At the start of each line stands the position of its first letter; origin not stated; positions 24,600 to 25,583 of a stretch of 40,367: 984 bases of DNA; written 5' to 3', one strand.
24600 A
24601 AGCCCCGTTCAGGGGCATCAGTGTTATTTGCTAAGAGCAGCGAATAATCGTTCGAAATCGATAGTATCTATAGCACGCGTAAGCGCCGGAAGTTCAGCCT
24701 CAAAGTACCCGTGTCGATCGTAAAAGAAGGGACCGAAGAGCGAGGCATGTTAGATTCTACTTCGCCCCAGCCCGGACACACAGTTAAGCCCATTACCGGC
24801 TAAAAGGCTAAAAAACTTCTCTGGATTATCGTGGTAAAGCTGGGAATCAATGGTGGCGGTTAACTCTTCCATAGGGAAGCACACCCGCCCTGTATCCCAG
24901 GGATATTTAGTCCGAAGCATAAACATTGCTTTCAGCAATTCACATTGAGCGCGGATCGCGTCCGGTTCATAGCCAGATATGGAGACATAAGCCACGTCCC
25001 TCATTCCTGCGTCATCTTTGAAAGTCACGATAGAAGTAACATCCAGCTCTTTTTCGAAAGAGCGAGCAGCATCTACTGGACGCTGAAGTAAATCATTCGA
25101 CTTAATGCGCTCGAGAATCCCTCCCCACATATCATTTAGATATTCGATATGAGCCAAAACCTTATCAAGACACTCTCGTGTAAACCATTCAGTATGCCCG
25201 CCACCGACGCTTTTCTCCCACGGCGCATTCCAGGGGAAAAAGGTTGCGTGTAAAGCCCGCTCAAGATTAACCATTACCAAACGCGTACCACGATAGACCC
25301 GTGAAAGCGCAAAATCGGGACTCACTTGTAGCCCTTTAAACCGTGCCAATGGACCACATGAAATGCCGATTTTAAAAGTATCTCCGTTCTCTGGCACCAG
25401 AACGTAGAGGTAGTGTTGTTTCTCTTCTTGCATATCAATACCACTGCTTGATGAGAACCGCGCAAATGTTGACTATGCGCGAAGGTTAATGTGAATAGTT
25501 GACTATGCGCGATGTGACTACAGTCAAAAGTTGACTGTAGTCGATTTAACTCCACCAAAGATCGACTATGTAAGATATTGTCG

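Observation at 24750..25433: T5orf172/GIY-YIG-like gene inserted between the incA iterons and the par operon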

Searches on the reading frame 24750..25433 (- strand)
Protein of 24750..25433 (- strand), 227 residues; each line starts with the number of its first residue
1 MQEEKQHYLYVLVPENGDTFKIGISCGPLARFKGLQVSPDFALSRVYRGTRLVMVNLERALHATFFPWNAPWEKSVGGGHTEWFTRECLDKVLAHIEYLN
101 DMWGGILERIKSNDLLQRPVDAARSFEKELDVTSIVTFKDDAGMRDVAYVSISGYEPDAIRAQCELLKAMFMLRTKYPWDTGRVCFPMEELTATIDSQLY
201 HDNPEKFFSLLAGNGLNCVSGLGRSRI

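Call 3: search_protein_families(library=pfam, proteins=[window:24750-25433:-], max_evalue=1)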
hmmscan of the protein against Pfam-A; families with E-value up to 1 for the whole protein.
window:24750-25433:- (227 aa): 3 families
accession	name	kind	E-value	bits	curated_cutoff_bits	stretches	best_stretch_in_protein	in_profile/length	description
PF10544.15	T5orf172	-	6.8e-06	27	20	1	8-85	2-87/101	T5orf172 domain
PF13455.12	MUG113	-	0.047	14.7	22.3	1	20-85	1-60/73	Meiotically up-regulated gene 113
PF15653.11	Tox-URI2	-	0.18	12.6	20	1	3-30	4-32/86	URI fold toxin 2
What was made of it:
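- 24750..25433 (-): Truncated (Q228*) allele of the T5orf172 two-domain nuclease gene, 227 codons plus a TAA stop. Pfam T5orf172 at 27 bits, above the 20-bit cut-off (call 3).
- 25119..25433 (-): N-terminal T5orf172 (GIY-YIG-type) nuclease domain, residues 1 to about 105. Invariant Y10, K21, G23, R31, S44, E58, H62 and E82 are all intact here. Pfam match over residues 8-85 (call 3).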

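Call 4: search_protein_families(library=phrogs, proteins=[window:24750-25433:-], max_evalue=1)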
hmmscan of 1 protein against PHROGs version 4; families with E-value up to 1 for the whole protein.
window:24750-25433:- (227 aa): 3 families
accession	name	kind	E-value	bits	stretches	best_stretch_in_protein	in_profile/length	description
phrog_2876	-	unknown function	2.6e-164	546.2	1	1-227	1-227/269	-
phrog_681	-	DNA, RNA and nucleotide metabolism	3.2e-09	36.9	1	4-100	437-538/576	endonuclease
phrog_8130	-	unknown function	0.18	11.8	1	4-85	178-249/434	-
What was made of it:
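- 24750..25433 (-): PHROG 2876 matches positions 1-227 of 269 (call 4).
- Checked: PHROG 2876 (unknown function) matches full length, positions 1-227 of a 269-position profile (call 4).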

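Call 5: search_protein_families(library=padloc, proteins=[window:24750-25433:-], max_evalue=1)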
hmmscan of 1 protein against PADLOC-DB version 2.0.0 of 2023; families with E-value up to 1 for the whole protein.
window:24750-25433:- (227 aa): 0 families
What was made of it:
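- On Known anti-phage defence systems (PADLOC-DB v2): 0 families at E up to 1 (call 5).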

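Call 6: search_protein_families(library=ncbifam, proteins=[window:24750-25433:-], max_evalue=1)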
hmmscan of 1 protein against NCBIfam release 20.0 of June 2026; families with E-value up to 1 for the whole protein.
window:24750-25433:- (227 aa): 0 families
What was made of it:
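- No match to any of 5027 PADLOC models or to NCBIfam (calls 5, 6).
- Tried and rejected: PADLOC and NCBIfam scans gave no hit (calls 5, 6).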

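Call 8: search_dna_similar(query=window:24750-25433:-, collection=phages, mode=protein, max_rows=60, rows=spread)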
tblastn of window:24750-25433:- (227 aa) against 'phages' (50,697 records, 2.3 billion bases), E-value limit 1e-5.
Records with a match: 12; places in all: 12; records where one place covers at least 80% of the query: 12.
Best place of each record, by identity: >=99% 6; 95-99% 5; 90-95% 1.
By first word of the organism name: Escherichia 9; Salmonella 2; Punavirus 1.
By host as written in the record: Escherichia coli 6; Salmonella enterica subsp. enterica serovar Indiana J46 2; Escherichia sp. STEC O157 2; - 1; Escherichia coli MC1061 1.
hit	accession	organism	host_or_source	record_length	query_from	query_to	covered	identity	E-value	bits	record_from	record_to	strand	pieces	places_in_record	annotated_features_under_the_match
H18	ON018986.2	Escherichia phage JL22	Escherichia coli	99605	1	227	100%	99.1%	9e-152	471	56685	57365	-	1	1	hypothetical protein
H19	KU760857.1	Salmonella phage SJ46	Salmonella enterica subsp. enterica ...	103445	1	227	100%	99.1%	9e-152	471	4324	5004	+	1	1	hypothetical protein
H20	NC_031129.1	Salmonella phage SJ46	Salmonella enterica subsp. enterica ...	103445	1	227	100%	99.1%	9e-152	471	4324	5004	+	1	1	hypothetical protein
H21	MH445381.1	Escherichia phage P1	Escherichia coli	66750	1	227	100%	99.1%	2e-151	471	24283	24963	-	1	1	none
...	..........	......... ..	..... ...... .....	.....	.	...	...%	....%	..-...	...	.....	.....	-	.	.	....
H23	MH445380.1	Escherichia phage P1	Escherichia coli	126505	1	227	100%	99.1%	2e-151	471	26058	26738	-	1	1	none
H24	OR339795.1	Escherichia phage phi456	Escherichia coli MC1061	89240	1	227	100%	98.7%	6e-151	469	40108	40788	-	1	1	terminase small subunit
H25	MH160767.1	Escherichia phage vB_EcoM-Ro157c2YLVW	Escherichia sp. STEC O157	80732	1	227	100%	97.4%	3e-149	464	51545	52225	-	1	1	hypothetical protein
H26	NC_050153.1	Escherichia phage vB_EcoM-Ro157c2YLVW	Escherichia sp. STEC O157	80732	1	227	100%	97.4%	3e-149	464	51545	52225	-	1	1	GIY-YIG nuclease family protein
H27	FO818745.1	Escherichia phage RCS47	Escherichia coli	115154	1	227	100%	97.4%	3e-149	464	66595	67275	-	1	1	conserved protein of unknown function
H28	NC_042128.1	Escherichia phage RCS47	Escherichia coli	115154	1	227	100%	97.4%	3e-149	464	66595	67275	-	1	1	GIY-YIG nuclease family protein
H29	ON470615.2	Escherichia phage vB_EcoM-673R5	Escherichia coli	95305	1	227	100%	92.3%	6e-118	447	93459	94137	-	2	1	hypothetical protein | T5orf172 domain-containing protein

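Call 9: search_dna_similar(query=window:24750-25433:-, collection=plasmids, mode=protein, max_rows=60, rows=spread)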
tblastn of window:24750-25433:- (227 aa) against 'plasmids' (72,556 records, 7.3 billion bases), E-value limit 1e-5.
Records with a match: 401; places in all: 404; records where one place covers at least 80% of the query: 393.
Best place of each record, by identity: >=99% 133; 95-99% 259; 90-95% 9.
By first word of the organism name: Escherichia 372; Salmonella 23; Shigella 4; Klebsiella 2.
By predicted mobility (MOB-suite, as given by PLSDB): non-mobilizable 294; mobilizable 98; conjugative 9.
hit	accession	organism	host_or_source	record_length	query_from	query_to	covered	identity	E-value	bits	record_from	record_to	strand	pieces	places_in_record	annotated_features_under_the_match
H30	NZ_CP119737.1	Escherichia coli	bovine,pure culture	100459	1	227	100%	99.6%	9e-152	473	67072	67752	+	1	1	GIY-YIG nuclease family protein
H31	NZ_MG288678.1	Klebsiella pneumoniae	food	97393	1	227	100%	99.6%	2e-151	472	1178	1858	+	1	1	GIY-YIG nuclease family protein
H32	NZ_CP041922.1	Escherichia coli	Homo sapiens,sputum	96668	1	227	100%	99.1%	3e-151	471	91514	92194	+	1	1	GIY-YIG nuclease family protein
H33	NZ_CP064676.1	Salmonella sp. SJTUF14076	Chicken faeces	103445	1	227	100%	99.1%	3e-151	471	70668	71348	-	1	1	GIY-YIG nuclease family protein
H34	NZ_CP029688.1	Escherichia coli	single strain,air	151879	1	227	100%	99.1%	4e-151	471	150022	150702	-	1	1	GIY-YIG nuclease family protein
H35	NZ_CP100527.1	Escherichia coli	Gallus gallus domesticus,whole ...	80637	1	227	100%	99.1%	5e-151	471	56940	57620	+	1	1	GIY-YIG nuclease family protein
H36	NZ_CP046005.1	Escherichia coli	swine,mixed culture,feces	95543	1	227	100%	99.1%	5e-151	471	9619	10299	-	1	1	GIY-YIG nuclease family protein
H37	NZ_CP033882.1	Escherichia coli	Homo sapiens,urine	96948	1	227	100%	99.1%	5e-151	471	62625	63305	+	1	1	GIY-YIG nuclease family protein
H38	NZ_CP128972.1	Escherichia coli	-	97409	1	227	100%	99.1%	5e-151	471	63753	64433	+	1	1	GIY-YIG nuclease family protein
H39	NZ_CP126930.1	Escherichia coli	Gallus gallus,Liver and air sac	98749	1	227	100%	99.1%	5e-151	471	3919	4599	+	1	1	GIY-YIG nuclease family protein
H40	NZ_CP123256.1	Escherichia coli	chicken,individual chicken feces,feces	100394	1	227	100%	99.1%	5e-151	471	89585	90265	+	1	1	GIY-YIG nuclease family protein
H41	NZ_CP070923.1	Escherichia coli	Homo sapiens,Bacterial pure ...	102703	1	227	100%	99.1%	5e-151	471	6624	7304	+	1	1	GIY-YIG nuclease family protein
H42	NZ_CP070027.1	Escherichia coli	Homo sapiens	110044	1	227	100%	99.1%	5e-151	471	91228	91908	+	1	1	GIY-YIG nuclease family protein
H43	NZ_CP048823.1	Escherichia coli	Homo sapiens,sputum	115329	1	227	100%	99.1%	5e-151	471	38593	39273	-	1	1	GIY-YIG nuclease family protein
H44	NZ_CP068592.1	Escherichia coli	Gallus gallus,chicken stool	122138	1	227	100%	99.1%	5e-151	471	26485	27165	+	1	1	GIY-YIG nuclease family protein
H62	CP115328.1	Escherichia coli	dog,pure culture,urine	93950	1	227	100%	98.7%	3e-150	468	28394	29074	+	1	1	GIY-YIG nuclease family protein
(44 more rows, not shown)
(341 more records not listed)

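Call 26: find_homologous_proteins(query=window:24750-25433:-, max_evalue=0.001)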
Query window:24750-25433:- (227 aa): 7 proteins with E <= 0.001 among 193 candidates.
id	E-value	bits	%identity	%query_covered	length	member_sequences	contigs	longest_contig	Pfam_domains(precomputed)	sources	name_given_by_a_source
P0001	7.3e-150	515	98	100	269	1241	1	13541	PF10544.16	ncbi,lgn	ncbi:TPA: GIY-YIG nuclease family protein [Escherichia coli]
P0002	6.0e-116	404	97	80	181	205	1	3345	PF10544.16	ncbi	ncbi:GIY-YIG nuclease family protein, partial [Escherichia coli]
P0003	2.0e-78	281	98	56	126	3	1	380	-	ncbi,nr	ncbi:GIY-YIG nuclease family protein, partial [Escherichia coli]|nr:GIY-YIG nuclease family protein 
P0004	3.2e-75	270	98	56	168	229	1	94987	-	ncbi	-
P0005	5.6e-70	253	99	52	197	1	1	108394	-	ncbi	ncbi:hypothetical protein ABN773_26325 (plasmid) [Escherichia coli]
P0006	2.0e-66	242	47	99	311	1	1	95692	PF10544.16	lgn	-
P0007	1.1e-44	170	95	36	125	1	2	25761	-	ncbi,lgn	-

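Call 27: find_encoding_contigs(protein=P0006, flank=6000, max_places=4)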
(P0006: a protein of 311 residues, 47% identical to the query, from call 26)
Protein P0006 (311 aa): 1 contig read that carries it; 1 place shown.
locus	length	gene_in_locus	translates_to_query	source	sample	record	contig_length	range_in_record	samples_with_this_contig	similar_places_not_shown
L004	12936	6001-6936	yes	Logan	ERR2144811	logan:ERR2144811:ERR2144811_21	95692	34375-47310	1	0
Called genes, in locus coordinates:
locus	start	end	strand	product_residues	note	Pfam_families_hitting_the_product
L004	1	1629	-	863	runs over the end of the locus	PF00145:DNA_methylase, PF02086:MethyltransfD12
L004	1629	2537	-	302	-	PF04381:RdgC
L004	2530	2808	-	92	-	-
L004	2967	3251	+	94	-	PF05488:PAAR_motif (weak)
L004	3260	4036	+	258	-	-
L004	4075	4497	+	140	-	-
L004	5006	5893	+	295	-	PF21205:Rep3_C (weak)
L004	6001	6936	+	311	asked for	PF10544:T5orf172 (weak)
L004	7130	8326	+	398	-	PF18607:HTH_54, PF01656:CbiA, PF09140:MipZ (faint), PF13614:AAA_31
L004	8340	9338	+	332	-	PF08775:ParB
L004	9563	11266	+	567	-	-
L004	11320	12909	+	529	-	-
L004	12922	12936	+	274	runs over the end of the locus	-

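Call 44: list_cluster_members(proteins=[window:24750-25433:-, P0004])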
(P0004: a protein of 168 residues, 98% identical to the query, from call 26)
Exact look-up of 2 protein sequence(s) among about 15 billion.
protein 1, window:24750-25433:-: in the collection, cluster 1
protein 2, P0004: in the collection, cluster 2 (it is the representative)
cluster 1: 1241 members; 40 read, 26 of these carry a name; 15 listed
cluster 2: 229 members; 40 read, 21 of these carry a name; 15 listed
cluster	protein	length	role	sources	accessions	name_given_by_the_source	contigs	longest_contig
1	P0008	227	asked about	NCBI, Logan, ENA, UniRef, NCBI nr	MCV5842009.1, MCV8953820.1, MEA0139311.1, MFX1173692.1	GIY-YIG nuclease family protein [Escherichia coli] | GIY-YIG nuclease family protein n=1 Tax=Escherichia coli TaxID=562 RepID=UPI000B32BDB3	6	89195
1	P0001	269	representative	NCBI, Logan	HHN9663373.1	TPA: GIY-YIG nuclease family protein [Escherichia coli]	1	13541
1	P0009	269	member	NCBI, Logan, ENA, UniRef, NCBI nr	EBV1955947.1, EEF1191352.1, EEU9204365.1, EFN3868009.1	GIY-YIG nuclease family protein [Salmonella enterica subsp. enterica serovar Typhimurium] | GIY-YIG nuclease family protein n=1 Tax=Escherichia TaxID=561 RepID=UPI001184862D | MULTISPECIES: GIY-YIG nuclease family protein [Escherichia]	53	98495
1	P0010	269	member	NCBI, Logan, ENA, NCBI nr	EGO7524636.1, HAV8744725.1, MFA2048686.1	TPA: GIY-YIG nuclease family protein [Escherichia coli] | GIY-YIG nuclease family protein [Escherichia coli]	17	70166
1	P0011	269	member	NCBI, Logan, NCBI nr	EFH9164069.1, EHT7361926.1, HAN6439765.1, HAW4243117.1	GIY-YIG nuclease family protein [Escherichia coli]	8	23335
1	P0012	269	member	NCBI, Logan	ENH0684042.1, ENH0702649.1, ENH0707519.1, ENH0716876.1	GIY-YIG nuclease family protein [Escherichia coli]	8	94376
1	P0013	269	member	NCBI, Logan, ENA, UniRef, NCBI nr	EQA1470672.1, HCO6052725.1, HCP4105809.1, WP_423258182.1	GIY-YIG nuclease family protein [Escherichia coli] | GIY-YIG nuclease family protein n=1 Tax=Escherichia coli TaxID=562 RepID=UPI003C2CA01A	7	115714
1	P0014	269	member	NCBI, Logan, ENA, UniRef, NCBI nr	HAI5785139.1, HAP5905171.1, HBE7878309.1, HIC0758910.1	GIY-YIG nuclease family protein [Escherichia coli] | GIY-YIG nuclease family protein n=1 Tax=Escherichia coli TaxID=562 RepID=UPI00175FA27C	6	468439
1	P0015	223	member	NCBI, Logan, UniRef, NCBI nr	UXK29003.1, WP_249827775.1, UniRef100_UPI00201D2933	GIY-YIG nuclease family protein (plasmid) [Escherichia coli] | GIY-YIG nuclease family protein n=1 Tax=Escherichia coli TaxID=562 RepID=UPI00201D2933 | GIY-YIG nuclease family protein [Escherichia coli]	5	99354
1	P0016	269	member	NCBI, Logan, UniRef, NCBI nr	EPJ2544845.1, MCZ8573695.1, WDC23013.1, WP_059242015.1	GIY-YIG nuclease family protein [Escherichia albertii] | GIY-YIG nuclease family protein n=1 Tax=Escherichia albertii TaxID=208962 ...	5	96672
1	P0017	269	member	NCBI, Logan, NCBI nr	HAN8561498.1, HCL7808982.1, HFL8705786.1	TPA: GIY-YIG nuclease family protein [Escherichia coli] | GIY-YIG nuclease family protein [Escherichia coli]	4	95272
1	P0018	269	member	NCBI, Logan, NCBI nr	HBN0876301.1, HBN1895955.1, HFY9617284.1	TPA: GIY-YIG nuclease family protein [Escherichia coli] | GIY-YIG nuclease family protein [Escherichia coli]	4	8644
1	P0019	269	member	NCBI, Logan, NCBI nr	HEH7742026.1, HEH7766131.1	TPA: GIY-YIG nuclease family protein [Escherichia coli] | GIY-YIG nuclease family protein [Escherichia coli]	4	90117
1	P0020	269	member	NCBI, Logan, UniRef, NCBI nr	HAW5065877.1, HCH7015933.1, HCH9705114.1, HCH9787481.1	TPA: GIY-YIG nuclease family protein [Escherichia coli] | GIY-YIG nuclease family protein n=1 Tax=Escherichia coli TaxID=562 RepID=UPI0013123098 | GIY-YIG nuclease family protein [Escherichia coli]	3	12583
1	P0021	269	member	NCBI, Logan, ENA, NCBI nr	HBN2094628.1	TPA: GIY-YIG nuclease family protein [Escherichia coli] | GIY-YIG nuclease family protein [Escherichia coli]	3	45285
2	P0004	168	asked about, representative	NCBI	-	-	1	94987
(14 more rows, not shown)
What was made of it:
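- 24750..25433 (-): This exact protein is in public collections as 'GIY-YIG nuclease family protein' (call 44).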

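Call 45: search_protein_representatives(alignment_id=A2)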
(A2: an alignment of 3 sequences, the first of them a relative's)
Query: 3 sequences, 269 profile positions. Proteins with E-value up to 0.001 (for the whole library): 157; up to 1e-10: 10; up to 1e-30: 4. The best 150 are listed.
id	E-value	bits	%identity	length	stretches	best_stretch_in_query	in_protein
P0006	6.7e-155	530.8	-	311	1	1-269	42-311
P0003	1.2e-75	271.0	-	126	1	20-145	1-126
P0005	1.1e-60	221.9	-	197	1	105-223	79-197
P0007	3.1e-45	171.2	-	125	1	1-82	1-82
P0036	5.9e-26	108.0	-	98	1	1-58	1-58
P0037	2.0e-23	99.7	-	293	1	6-261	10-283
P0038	1.1e-19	87.4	-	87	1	184-264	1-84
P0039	4.6e-18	82.1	-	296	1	2-104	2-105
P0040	6.8e-12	61.9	-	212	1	9-121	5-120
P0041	6.1e-11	58.8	-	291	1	6-101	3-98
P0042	2.0e-10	57.1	-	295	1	5-116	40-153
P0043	8.1e-10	55.1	-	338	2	1-97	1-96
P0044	8.8e-10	55.0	-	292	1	8-98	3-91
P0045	1.3e-09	54.4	-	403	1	3-102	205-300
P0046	1.7e-09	54.1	-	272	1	9-102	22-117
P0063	3.2e-07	46.6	-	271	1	6-98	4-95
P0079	2.4e-06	43.7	-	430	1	6-100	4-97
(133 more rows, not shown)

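Call 46: predict_structure(alignment_id=A2)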
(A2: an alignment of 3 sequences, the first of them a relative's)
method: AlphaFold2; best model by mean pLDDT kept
length: 269 residues; sequences in the alignment: 3
mean_pLDDT: 57.6   pTM: 0.48
mean pLDDT of the five models: 57.6, 55.3, 51.0, 48.1, 46.8
residues with pLDDT >= 90: 0; 70-90: 52; 50-70: 140; < 50: 77
segments of 3 or more residues with pLDDT < 50: 1-3, 26-34, 67-72, 98-130, 140-146, 220-227, 234-237
pLDDT, mean of each block of 10 residues (from residue 1): 54 60 51 52 59 62 51 51 59 55 42 32 30 55 48 64 81 79 72 81 69 54 43 47 63 71 70
secondary structure, 60 per line:
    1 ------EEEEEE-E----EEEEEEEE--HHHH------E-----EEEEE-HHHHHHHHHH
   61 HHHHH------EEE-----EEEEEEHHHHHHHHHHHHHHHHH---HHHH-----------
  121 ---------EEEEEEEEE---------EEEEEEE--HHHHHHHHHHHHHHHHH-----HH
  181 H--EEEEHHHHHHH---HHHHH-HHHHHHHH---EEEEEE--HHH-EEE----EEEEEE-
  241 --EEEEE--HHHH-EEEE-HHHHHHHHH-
elements in order: E7-12 E19-26 H29-32 E45-49 H51-65 E72-74 E80-85 H86-102 H106-109 E130-138 E148-154 H157-173 E184-187 H188-194 H198-202 H204-211 E215-220 E227-229 E234-239 E243-247 H250-253 E255-258 H260-268
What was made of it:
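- Tried and rejected: The first AlphaFold2 run on the full-length protein with three sequences was too poor to use (pLDDT 57.6, call 46).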

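Call 49: find_homologous_proteins(query=A3, max_evalue=0.001)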
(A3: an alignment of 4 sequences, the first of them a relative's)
Query A3 (4 sequences) (269 aa, profile of the alignment): 7 proteins with E <= 0.001 among 8000 candidates.
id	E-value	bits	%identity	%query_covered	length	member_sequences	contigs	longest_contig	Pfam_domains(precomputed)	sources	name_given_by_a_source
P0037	9.9e-133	460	39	43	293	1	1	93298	-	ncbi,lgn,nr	ncbi:GIY-YIG nuclease family protein [Salmonella enterica]|nr:GIY-YIG nuclease family protein [Salmo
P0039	9.8e-129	447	39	43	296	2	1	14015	PF10544.16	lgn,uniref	uniref:Bacteriophage T5 Orf172 DNA-binding domain-containing protein n=1 Tax=feces metagenome TaxID=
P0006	1.5e-120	420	44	100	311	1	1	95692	PF10544.16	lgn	-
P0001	2.8e-117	410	100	100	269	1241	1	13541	PF10544.16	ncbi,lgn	ncbi:TPA: GIY-YIG nuclease family protein [Escherichia coli]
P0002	6.8e-82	293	97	67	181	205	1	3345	PF10544.16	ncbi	ncbi:GIY-YIG nuclease family protein, partial [Escherichia coli]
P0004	8.4e-49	185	97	62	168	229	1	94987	-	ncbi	-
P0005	2.6e-30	124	99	44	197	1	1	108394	-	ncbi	ncbi:hypothetical protein ABN773_26325 (plasmid) [Escherichia coli]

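Call 50: find_encoding_contigs(protein=P0037, flank=6000, max_places=3)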
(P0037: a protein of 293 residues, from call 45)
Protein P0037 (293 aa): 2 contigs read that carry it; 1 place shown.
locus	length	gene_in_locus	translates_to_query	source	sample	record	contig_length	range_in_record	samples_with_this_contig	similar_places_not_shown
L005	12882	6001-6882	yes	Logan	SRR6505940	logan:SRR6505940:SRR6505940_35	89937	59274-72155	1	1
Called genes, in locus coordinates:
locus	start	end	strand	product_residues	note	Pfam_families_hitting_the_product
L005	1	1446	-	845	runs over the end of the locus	PF00145:DNA_methylase, PF02086:MethyltransfD12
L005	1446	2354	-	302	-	PF04381:RdgC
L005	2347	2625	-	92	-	-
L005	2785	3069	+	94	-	PF05488:PAAR_motif (weak)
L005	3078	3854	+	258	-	-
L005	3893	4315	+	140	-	-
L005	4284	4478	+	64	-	-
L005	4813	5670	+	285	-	PF01051:Rep3_N (weak)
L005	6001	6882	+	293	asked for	-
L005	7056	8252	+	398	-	PF18607:HTH_54, PF01656:CbiA, PF09140:MipZ (faint), PF13614:AAA_31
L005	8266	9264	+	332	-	PF08775:ParB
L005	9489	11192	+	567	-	-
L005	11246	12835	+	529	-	-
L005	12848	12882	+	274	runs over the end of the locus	-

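Call 51: find_encoding_contigs(protein=P0039, flank=7000, max_places=3)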
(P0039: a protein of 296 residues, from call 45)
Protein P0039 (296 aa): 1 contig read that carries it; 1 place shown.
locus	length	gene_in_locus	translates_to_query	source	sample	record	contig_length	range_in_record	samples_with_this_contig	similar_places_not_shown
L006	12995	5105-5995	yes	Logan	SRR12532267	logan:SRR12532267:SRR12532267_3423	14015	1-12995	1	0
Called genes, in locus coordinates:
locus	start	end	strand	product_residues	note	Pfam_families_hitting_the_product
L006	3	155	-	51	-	?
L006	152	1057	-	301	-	PF04381:RdgC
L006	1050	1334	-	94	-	-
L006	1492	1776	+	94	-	PF05488:PAAR_motif (faint)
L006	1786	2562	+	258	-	-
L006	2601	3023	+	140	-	-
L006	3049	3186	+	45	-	-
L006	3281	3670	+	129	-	-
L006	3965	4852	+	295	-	PF01051:Rep3_N (faint), PF21205:Rep3_C (weak)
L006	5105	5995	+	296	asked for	PF10544:T5orf172 (weak)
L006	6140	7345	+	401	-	PF18607:HTH_54, PF01656:CbiA, PF13614:AAA_31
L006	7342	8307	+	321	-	PF08775:ParB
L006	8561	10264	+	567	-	-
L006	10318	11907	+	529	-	-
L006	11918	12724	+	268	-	-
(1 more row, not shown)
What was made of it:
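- Every one lies in repA-iterons-ORF-parA-parB-gp23 of a P1-like element (calls 27, 50, 51).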
